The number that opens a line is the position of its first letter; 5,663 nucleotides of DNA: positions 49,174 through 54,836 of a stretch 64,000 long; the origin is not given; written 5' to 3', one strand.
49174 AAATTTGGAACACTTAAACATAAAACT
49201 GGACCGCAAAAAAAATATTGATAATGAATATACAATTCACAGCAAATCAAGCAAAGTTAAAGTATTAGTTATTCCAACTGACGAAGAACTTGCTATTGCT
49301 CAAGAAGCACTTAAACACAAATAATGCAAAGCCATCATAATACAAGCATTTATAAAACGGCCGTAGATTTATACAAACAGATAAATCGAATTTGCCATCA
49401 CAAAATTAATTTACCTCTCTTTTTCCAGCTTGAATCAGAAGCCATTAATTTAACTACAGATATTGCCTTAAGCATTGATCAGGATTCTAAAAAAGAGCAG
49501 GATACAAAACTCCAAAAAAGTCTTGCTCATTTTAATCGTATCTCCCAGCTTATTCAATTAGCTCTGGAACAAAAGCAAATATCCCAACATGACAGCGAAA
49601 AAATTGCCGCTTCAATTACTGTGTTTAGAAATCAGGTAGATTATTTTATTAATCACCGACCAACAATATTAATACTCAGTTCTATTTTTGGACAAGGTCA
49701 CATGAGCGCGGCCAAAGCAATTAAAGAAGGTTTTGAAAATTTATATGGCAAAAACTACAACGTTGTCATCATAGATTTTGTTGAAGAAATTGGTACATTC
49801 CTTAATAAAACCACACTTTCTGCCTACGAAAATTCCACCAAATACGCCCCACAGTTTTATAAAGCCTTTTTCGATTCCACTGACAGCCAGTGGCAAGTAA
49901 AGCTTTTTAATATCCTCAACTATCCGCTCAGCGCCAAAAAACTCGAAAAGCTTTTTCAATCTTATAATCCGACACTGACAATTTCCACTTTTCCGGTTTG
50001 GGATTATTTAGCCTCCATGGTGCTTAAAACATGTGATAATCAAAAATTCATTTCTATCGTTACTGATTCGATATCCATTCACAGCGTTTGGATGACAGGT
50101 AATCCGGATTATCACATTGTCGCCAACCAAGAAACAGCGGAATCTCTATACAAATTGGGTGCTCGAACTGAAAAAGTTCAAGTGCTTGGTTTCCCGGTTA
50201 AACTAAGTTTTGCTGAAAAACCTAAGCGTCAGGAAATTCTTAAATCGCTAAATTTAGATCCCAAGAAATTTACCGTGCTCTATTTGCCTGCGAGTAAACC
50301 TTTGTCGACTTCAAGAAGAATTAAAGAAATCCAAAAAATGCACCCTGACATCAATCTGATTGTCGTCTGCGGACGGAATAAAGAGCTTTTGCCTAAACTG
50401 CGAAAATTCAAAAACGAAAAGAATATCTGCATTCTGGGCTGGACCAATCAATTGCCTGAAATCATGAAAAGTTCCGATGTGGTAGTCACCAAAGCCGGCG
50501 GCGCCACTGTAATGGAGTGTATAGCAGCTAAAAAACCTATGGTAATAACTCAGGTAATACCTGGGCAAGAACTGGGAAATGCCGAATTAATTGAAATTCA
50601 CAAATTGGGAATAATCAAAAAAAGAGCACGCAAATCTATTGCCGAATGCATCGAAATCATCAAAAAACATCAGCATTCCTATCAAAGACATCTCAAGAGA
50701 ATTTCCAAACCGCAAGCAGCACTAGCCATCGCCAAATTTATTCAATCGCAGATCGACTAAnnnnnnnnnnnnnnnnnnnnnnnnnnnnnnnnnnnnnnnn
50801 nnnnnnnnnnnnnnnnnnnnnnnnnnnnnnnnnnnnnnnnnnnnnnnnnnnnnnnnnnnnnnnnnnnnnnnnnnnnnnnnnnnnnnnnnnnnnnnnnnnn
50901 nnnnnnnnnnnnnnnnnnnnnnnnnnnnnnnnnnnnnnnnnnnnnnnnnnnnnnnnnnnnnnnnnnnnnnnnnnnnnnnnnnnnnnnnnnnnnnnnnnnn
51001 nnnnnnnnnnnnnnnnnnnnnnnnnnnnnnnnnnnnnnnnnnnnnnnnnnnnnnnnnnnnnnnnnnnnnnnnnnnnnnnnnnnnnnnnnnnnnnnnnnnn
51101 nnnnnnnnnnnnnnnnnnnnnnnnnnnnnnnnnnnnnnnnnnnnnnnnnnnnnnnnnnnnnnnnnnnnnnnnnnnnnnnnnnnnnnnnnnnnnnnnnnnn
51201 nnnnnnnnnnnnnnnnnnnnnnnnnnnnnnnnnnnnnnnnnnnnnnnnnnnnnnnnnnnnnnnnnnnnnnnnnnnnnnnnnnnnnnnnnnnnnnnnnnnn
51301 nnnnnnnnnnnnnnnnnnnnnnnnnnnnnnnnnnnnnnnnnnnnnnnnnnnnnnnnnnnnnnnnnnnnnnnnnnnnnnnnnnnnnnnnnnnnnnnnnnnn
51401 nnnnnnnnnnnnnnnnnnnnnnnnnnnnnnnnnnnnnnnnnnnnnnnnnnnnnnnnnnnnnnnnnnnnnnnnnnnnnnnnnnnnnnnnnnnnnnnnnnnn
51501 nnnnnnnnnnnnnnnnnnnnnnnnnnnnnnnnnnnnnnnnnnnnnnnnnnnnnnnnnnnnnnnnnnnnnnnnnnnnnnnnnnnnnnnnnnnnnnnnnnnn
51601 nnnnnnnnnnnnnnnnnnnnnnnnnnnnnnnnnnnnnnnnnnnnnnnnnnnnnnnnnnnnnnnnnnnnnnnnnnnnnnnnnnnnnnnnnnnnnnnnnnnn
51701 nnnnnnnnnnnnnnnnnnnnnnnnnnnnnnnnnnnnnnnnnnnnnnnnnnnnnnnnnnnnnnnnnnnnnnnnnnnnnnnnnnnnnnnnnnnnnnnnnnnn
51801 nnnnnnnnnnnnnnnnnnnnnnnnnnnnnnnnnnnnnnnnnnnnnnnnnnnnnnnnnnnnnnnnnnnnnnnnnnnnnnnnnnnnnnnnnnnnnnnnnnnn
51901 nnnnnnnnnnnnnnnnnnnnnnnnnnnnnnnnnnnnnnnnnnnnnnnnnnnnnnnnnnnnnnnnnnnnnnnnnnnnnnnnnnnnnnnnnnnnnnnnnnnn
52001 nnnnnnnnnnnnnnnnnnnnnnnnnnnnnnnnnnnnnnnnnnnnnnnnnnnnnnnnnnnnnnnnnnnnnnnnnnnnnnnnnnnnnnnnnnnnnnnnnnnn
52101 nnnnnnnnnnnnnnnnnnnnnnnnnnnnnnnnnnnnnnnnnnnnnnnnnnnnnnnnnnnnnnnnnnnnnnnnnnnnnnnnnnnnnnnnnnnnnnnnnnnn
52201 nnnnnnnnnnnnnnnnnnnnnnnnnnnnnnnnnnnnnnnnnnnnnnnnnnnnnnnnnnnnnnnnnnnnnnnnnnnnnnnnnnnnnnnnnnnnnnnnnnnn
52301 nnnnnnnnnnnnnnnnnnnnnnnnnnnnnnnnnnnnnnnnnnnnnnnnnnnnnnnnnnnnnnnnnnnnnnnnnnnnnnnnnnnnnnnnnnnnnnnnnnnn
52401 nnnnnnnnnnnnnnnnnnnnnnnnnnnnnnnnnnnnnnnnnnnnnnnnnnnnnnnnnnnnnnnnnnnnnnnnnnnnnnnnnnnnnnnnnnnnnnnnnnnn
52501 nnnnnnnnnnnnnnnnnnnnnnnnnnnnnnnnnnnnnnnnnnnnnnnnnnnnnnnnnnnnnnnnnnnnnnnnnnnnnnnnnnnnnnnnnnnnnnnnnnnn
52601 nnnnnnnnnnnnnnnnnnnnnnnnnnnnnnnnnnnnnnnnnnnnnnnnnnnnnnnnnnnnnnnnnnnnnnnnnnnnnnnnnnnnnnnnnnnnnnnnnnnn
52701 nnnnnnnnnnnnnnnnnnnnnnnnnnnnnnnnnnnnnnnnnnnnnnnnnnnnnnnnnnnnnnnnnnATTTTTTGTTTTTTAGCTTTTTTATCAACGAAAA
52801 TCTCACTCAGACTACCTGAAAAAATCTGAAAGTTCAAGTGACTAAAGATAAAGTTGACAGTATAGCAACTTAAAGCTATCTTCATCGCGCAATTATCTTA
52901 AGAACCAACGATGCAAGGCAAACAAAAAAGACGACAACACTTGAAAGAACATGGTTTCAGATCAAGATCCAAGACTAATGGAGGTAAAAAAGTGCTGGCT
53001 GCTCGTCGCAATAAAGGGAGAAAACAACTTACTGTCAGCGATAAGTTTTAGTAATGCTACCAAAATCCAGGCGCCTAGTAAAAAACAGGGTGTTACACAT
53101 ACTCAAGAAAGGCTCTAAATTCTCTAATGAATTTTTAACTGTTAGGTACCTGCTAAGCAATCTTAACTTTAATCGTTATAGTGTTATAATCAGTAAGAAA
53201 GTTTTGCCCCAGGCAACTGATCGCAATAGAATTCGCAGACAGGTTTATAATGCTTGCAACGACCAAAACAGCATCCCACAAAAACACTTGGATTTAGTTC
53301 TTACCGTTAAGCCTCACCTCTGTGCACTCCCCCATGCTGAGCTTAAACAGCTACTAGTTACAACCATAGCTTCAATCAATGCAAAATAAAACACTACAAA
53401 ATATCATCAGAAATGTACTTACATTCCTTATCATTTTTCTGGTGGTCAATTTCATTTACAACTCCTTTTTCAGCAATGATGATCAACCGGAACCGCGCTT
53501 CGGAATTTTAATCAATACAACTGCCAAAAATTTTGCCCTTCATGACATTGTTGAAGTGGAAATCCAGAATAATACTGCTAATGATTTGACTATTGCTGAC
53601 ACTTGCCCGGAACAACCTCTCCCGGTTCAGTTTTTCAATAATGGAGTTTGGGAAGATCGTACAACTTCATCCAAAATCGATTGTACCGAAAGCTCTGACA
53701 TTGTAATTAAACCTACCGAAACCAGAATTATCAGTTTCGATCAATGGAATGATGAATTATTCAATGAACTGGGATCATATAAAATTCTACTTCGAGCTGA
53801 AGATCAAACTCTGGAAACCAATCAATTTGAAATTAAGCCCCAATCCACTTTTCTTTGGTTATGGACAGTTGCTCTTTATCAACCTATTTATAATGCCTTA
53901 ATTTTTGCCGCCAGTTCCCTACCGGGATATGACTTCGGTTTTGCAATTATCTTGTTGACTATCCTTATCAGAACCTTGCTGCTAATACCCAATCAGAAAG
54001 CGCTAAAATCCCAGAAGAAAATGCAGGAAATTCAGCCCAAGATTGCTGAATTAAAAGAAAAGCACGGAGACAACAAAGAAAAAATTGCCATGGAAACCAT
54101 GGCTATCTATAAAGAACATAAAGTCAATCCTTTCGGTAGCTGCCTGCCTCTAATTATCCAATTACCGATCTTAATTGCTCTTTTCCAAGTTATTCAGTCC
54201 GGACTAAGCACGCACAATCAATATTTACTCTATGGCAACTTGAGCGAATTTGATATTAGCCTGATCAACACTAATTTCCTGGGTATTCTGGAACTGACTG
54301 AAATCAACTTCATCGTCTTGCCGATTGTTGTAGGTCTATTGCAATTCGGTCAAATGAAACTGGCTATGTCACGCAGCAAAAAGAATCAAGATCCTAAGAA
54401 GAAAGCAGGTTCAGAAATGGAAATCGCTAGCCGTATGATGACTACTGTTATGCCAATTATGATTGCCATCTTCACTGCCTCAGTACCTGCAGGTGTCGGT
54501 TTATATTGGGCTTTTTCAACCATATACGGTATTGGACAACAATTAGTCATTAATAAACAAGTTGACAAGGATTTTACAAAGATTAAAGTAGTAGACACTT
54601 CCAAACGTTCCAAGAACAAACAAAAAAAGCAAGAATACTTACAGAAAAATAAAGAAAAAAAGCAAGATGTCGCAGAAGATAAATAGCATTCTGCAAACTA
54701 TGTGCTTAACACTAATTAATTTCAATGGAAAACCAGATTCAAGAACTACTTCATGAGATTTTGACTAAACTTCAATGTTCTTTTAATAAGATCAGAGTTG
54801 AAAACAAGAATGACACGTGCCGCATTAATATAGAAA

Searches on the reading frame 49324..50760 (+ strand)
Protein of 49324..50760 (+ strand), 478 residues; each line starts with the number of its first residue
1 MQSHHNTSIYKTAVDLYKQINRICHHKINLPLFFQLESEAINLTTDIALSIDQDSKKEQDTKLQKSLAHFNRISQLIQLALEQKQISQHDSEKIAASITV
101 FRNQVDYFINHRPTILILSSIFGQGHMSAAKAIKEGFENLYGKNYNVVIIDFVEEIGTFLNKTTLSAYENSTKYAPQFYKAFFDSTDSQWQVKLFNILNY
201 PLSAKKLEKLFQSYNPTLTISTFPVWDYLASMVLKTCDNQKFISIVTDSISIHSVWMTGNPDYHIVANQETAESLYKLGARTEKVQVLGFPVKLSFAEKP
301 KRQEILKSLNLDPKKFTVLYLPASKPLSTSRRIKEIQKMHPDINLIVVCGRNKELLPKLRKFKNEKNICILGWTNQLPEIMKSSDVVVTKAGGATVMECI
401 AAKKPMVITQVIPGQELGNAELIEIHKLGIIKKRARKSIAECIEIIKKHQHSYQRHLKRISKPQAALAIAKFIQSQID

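Call 9: search_protein_families(library=pfam, proteins=[window:49324-50760:+], max_evalue=0.001)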
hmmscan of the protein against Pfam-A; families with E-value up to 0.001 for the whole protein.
window:49324-50760:+ (478 aa): 5 families
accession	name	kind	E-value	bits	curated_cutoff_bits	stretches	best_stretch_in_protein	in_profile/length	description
PF06925.17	MGDG_synth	-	1e-31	110.7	25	1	126-292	1-169/169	Monogalactosyldiacylglycerol (MGDG) synthase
PF04101.22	Glyco_tran_28_C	-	8.4e-11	42.6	22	1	335-462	24-153/166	Glycosyltransferase family 28 C-terminal domain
PF00534.26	Glycos_transf_1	-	2.9e-09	37.1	26.4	1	333-450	37-159/172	Glycosyl transferases group 1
PF13692.12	Glyco_trans_1_4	-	8.7e-08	33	27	1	333-424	24-116/142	Glycosyl transferases group 1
PF02350.25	Epimerase_2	-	0.00049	19.5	30.6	0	262-412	124-288/347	UDP-N-acetylglucosamine 2-epimerase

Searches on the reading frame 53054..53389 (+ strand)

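Call 17: search_protein_families(library=pfam, proteins=[window:53054-53389:+], max_evalue=0.05)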
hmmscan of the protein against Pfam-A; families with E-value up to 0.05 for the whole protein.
window:53054-53389:+ (111 aa): 1 family
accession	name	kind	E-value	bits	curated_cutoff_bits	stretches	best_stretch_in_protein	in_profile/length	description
PF00825.24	Ribonuclease_P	-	4.8e-16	59.2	22.3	1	2-105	1-105/109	Ribonuclease P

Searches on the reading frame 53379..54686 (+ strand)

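Call 9: search_protein_families(library=pfam, proteins=[window:53379-54686:+], max_evalue=0.001)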
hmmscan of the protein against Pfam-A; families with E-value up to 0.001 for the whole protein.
window:53379-54686:+ (435 aa): 1 family
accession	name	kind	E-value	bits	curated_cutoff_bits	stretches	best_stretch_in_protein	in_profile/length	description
PF02096.25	60KD_IMP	-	3.2e-52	177.2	35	1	186-393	1-163/163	60Kd inner membrane protein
